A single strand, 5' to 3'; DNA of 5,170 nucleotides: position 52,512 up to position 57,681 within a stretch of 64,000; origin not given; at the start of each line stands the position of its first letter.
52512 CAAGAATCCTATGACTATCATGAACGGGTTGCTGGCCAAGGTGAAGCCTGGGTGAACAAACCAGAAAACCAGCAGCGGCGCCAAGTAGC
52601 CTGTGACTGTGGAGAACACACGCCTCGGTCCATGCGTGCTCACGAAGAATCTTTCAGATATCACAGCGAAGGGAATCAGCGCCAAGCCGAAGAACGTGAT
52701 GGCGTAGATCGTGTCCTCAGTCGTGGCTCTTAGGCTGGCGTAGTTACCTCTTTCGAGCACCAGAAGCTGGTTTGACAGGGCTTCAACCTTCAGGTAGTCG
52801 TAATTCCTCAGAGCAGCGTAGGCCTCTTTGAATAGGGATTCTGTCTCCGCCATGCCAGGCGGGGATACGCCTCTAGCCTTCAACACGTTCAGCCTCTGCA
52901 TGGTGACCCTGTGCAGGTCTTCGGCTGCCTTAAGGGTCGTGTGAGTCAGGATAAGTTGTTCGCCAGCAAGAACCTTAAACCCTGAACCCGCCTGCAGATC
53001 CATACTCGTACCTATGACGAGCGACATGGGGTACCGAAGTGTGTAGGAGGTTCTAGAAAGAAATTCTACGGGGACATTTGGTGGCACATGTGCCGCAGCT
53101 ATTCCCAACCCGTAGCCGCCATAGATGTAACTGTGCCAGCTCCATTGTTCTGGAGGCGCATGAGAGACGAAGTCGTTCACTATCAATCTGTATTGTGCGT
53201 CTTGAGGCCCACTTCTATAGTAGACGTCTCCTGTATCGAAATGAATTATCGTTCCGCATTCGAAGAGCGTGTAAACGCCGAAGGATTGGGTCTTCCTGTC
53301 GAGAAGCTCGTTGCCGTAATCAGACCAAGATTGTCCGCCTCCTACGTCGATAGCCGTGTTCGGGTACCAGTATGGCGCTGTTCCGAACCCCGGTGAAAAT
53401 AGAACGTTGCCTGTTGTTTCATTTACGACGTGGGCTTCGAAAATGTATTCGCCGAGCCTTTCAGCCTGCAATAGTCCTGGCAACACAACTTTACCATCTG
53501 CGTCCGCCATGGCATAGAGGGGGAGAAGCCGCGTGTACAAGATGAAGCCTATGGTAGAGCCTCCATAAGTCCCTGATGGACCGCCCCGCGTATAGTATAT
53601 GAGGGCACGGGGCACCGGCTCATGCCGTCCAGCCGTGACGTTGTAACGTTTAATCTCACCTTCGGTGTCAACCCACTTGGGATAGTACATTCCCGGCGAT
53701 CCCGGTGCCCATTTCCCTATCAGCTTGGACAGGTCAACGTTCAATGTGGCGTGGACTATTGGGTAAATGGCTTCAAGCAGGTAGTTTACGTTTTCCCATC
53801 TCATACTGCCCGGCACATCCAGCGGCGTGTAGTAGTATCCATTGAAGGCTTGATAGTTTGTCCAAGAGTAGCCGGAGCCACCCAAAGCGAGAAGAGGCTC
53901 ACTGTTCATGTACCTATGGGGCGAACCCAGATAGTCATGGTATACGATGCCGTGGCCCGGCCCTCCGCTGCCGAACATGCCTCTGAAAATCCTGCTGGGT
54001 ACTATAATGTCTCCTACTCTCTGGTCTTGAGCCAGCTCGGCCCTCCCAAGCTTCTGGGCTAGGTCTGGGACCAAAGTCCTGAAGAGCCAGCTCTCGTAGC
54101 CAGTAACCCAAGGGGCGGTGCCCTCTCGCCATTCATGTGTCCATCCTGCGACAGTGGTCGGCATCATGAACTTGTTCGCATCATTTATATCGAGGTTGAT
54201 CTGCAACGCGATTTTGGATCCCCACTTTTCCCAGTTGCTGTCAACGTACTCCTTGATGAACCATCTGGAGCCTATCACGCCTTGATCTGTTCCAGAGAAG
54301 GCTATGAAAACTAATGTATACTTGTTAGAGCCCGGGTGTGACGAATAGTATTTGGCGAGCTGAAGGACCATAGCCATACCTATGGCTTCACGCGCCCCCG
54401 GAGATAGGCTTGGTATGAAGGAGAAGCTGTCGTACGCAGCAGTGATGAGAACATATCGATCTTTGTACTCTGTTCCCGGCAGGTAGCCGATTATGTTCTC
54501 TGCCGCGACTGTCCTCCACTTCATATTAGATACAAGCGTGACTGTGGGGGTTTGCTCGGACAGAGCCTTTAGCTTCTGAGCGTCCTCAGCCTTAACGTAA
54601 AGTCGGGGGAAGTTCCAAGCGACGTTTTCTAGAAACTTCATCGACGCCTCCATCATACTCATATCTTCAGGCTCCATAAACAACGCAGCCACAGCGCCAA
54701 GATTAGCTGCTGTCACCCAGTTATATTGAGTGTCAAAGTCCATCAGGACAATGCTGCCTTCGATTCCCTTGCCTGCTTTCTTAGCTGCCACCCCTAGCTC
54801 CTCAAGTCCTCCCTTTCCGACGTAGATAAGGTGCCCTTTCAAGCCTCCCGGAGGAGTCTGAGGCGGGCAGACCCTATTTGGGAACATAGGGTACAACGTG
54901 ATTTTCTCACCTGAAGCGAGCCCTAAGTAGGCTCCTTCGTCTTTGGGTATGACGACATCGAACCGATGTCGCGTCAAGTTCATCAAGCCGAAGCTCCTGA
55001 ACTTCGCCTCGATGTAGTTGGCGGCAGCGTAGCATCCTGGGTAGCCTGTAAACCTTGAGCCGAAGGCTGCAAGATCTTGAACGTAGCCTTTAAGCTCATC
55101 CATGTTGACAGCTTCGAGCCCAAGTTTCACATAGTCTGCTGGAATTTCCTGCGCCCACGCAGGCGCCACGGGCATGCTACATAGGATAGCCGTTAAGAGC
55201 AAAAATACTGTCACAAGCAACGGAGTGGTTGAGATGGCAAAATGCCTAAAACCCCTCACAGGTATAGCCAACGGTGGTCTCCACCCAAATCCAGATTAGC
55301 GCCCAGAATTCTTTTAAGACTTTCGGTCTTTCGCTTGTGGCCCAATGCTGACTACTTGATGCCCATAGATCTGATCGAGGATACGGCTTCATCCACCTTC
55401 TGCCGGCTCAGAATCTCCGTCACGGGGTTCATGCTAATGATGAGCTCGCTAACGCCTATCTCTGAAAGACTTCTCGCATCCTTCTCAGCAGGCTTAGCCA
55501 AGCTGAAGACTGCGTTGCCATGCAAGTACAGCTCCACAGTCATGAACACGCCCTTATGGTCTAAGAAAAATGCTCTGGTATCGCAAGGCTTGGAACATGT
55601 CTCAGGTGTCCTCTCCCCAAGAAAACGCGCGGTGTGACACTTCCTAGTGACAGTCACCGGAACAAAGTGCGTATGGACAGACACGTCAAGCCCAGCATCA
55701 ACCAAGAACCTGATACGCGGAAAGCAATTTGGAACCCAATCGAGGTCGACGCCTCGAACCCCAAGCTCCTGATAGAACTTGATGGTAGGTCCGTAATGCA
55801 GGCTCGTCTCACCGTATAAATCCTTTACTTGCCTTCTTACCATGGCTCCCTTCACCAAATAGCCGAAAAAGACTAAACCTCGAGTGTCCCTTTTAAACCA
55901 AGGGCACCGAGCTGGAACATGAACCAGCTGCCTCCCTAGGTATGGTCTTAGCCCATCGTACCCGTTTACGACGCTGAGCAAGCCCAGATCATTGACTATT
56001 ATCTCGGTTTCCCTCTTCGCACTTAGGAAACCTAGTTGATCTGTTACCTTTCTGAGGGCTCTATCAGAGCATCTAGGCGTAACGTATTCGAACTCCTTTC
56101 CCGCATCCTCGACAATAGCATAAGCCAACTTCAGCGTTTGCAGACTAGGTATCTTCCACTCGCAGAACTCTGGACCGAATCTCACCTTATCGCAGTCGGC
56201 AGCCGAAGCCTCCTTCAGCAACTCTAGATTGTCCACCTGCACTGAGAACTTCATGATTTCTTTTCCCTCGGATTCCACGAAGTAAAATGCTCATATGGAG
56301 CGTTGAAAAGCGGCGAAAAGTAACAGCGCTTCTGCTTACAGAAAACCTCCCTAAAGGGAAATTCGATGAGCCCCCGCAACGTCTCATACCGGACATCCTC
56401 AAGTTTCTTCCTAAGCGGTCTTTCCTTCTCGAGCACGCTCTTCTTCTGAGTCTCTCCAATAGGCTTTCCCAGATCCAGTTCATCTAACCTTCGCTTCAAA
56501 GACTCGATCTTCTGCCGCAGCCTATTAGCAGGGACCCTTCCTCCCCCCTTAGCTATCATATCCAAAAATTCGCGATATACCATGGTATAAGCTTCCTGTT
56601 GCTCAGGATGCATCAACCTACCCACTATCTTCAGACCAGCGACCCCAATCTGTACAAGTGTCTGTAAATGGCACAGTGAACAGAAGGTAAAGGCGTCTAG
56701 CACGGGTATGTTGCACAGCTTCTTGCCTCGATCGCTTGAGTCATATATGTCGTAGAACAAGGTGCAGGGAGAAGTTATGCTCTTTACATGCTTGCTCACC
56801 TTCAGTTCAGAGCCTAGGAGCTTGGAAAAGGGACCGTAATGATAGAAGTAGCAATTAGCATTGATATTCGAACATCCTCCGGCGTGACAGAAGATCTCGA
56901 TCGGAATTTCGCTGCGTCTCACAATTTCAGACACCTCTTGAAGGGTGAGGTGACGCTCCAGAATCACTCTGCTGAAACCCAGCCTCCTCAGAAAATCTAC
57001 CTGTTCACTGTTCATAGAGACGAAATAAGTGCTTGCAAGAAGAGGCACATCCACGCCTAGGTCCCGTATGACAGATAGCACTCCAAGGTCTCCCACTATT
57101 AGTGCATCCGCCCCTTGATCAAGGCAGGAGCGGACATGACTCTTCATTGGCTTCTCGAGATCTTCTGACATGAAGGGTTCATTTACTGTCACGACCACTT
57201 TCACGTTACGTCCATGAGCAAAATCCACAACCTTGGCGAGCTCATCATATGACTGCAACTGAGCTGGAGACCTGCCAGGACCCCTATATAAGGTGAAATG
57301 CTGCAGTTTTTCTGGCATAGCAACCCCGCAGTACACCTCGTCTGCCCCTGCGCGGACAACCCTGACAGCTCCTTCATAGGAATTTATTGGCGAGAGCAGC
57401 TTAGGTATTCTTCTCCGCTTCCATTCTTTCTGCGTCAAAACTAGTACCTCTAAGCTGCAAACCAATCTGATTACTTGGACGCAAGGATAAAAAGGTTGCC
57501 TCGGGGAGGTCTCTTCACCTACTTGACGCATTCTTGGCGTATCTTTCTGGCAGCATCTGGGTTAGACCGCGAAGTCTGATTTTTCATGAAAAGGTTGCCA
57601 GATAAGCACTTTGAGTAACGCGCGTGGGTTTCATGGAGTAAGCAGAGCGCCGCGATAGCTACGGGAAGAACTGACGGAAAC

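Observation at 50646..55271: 1541-aa fusion of a PSMA/TfR-like M28+PA ectodomain with degenerate metal ligands to an FtsX/MacB-type permease, with no ABC ATPase nearby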

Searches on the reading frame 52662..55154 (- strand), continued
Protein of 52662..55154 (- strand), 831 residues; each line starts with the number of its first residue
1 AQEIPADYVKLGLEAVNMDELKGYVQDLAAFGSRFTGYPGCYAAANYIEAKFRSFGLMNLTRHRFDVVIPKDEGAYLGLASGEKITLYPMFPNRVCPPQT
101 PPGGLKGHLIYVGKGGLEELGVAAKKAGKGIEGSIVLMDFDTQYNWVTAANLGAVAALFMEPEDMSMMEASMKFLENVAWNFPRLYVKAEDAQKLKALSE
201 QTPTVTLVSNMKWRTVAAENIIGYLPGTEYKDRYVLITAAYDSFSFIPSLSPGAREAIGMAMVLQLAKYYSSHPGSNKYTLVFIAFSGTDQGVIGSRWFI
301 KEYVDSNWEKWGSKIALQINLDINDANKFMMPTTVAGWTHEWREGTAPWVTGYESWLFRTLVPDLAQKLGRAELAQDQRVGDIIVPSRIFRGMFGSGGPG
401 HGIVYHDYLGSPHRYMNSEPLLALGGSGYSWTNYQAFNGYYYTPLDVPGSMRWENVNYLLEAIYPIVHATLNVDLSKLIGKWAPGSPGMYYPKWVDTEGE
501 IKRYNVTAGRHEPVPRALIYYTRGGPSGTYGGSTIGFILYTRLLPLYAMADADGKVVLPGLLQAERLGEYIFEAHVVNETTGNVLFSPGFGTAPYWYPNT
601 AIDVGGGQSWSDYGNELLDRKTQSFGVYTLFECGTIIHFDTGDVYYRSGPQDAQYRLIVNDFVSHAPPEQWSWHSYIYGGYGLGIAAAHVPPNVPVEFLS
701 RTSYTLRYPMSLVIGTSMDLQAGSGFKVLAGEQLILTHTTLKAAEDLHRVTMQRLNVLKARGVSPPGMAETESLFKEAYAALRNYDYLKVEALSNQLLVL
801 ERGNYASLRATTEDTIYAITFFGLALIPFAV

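Call 52: search_solved_structures(query=A1, max_evalue=0.01, show_alignments=3)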
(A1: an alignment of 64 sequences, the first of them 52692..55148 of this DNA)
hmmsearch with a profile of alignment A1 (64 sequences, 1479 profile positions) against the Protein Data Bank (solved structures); distinct sequences matched with E-value up to 0.01: 63 (the best 60 are shown).
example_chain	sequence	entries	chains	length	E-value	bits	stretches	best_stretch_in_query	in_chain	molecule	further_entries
2ek8_A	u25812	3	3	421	1.7e-34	121.8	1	42-350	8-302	Aminopeptidase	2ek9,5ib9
6hc6_A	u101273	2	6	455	1.8e-26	95.1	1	6-350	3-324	Aminopeptidase YwaD | Aminopeptidase Y (Arg Lys Leu preference)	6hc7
5lil_A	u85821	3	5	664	4.4e-22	80.6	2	1144-1321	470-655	Macrolide export ATP-binding/permease protein MacB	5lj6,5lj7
5gko_A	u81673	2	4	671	7.7e-19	69.8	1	1142-1321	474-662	Macrolide export ATP-binding/permease protein MacB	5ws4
3s9l_A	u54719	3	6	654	6.1e-17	63.6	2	223-337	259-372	Transferrin receptor protein 1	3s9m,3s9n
1de4_C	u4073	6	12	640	6.4e-17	63.5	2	223-337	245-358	TRANSFERRIN RECEPTOR | Transferrin receptor protein 1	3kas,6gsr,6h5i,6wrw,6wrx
6wrv_A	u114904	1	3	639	6.4e-17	63.5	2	223-337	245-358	Transferrin receptor protein 1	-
6d03_A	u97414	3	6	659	6.6e-17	63.4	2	223-337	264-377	Transferrin receptor protein 1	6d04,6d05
6okd_A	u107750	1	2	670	7.4e-17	63.3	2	223-337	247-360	Transferrin receptor protein 1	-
11rn_A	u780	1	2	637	8.1e-17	63.1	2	223-338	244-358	Transferrin receptor protein 1, serum form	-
11qc_A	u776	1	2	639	8.3e-17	63.1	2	223-337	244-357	Transferrin receptor protein 1, serum form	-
9gh7_A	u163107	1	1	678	9.7e-17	62.9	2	223-337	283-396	Transferrin receptor protein 1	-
1cx8_A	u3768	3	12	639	9.8e-17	62.9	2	223-339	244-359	TRANSFERRIN RECEPTOR PROTEIN | Transferrin receptor protein 1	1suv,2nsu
7zqs_B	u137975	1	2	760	1.2e-16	62.6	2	223-338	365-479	Transferrin receptor protein 1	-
5nik_J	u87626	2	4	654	1.1e-14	56.1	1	1144-1321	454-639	Macrolide export ATP-binding/permease protein MacB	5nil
1amp_A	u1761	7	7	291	1.4e-12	49.1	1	244-390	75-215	AMINOPEPTIDASE | PROTEIN (AMINOPEPTIDASE) | BACTERIAL LEUCYL AMINOPEPTIDASE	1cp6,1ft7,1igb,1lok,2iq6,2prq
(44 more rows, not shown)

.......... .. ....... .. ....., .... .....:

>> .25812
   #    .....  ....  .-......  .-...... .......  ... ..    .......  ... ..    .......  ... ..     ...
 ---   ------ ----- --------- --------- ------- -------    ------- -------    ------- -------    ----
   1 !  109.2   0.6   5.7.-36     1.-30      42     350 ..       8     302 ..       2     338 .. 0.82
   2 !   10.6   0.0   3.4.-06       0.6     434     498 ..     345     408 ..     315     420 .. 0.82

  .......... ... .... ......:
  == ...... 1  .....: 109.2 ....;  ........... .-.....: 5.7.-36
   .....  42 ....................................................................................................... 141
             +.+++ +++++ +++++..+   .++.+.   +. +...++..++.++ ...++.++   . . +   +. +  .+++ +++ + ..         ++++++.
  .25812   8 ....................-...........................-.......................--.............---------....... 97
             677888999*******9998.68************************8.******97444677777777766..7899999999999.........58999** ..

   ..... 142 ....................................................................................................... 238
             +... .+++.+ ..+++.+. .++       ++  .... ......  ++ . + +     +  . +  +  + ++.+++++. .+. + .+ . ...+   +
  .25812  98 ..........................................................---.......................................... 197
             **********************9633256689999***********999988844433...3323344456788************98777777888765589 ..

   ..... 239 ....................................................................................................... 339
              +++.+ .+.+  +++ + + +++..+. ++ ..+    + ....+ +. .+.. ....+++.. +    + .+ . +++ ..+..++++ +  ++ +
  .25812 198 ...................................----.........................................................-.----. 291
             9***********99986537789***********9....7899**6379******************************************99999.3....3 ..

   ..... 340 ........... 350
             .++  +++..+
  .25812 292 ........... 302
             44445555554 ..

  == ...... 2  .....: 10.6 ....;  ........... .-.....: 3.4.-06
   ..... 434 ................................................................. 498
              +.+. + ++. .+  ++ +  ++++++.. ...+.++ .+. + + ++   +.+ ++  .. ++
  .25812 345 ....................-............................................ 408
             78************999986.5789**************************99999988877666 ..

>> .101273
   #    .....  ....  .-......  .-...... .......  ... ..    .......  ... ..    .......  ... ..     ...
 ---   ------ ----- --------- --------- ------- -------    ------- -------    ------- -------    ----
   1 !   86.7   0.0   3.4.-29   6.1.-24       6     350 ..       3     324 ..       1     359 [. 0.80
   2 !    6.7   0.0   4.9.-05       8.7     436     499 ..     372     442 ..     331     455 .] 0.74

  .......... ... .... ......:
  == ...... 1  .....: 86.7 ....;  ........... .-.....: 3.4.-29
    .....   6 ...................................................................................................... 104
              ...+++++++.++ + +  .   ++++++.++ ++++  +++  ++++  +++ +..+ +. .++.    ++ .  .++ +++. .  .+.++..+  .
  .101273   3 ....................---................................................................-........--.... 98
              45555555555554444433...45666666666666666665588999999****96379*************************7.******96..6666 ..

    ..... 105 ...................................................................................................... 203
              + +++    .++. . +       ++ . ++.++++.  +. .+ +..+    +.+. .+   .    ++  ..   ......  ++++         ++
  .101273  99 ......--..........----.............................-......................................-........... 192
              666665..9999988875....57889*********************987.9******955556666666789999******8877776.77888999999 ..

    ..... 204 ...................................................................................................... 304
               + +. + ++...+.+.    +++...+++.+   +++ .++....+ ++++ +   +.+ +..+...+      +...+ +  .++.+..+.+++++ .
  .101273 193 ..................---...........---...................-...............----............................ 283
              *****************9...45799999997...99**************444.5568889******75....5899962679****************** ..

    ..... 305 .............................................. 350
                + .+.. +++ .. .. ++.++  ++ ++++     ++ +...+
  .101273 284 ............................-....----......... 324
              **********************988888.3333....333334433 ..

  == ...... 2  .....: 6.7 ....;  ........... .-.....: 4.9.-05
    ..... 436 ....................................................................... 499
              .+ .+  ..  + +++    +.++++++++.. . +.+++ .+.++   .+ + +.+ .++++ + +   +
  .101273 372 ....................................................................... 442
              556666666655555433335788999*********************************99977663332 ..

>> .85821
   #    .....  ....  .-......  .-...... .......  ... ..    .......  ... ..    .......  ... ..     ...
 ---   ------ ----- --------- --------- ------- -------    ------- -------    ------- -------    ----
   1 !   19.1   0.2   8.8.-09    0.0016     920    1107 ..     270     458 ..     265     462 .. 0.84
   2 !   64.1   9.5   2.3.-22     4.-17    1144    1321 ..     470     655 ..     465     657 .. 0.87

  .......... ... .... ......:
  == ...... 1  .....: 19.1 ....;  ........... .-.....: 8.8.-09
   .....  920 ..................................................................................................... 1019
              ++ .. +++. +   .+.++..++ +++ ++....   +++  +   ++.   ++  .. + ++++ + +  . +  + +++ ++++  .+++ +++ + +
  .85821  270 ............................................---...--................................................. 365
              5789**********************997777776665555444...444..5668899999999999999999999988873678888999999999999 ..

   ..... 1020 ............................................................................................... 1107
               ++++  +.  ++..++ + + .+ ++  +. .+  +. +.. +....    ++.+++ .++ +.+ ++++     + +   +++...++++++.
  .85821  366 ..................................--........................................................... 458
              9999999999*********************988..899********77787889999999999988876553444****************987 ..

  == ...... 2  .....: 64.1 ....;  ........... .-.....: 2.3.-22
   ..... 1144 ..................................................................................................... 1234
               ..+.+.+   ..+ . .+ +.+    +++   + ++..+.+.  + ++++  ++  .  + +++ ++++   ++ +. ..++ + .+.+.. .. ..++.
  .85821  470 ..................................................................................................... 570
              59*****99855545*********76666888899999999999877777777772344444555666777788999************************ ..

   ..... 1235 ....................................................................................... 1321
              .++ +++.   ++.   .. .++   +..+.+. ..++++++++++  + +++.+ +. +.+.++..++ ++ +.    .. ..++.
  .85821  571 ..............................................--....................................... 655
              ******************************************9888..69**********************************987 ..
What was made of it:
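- The family profile also matches the non-catalytic M28-like subunits nicalin (E 7e-14) and nicastrin (E 1e-7), which belong to membrane complexes (call 52).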

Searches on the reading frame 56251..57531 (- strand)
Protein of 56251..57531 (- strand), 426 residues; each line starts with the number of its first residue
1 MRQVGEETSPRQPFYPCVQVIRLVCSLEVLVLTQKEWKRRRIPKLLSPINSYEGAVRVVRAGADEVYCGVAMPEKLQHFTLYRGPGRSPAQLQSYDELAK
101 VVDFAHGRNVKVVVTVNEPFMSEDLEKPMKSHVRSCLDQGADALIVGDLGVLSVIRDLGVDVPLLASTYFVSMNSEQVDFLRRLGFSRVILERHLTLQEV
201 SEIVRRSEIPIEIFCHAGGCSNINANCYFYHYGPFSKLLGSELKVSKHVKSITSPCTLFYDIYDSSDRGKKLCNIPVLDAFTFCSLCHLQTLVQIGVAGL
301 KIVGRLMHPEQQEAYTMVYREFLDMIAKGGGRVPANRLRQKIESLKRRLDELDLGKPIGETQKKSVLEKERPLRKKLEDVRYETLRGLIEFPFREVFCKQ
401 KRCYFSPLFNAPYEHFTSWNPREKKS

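Call 5: search_protein_families(library=pfam, proteins=[window:56251-57531:-], max_evalue=0.01)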
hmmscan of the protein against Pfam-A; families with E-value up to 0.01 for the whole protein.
window:56251-57531:- (426 aa): 1 family
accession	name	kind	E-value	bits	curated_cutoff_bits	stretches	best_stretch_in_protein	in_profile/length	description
PF01136.24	Peptidase_U32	-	2.1e-34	119.3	22.4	1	131-348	6-220/233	Peptidase family U32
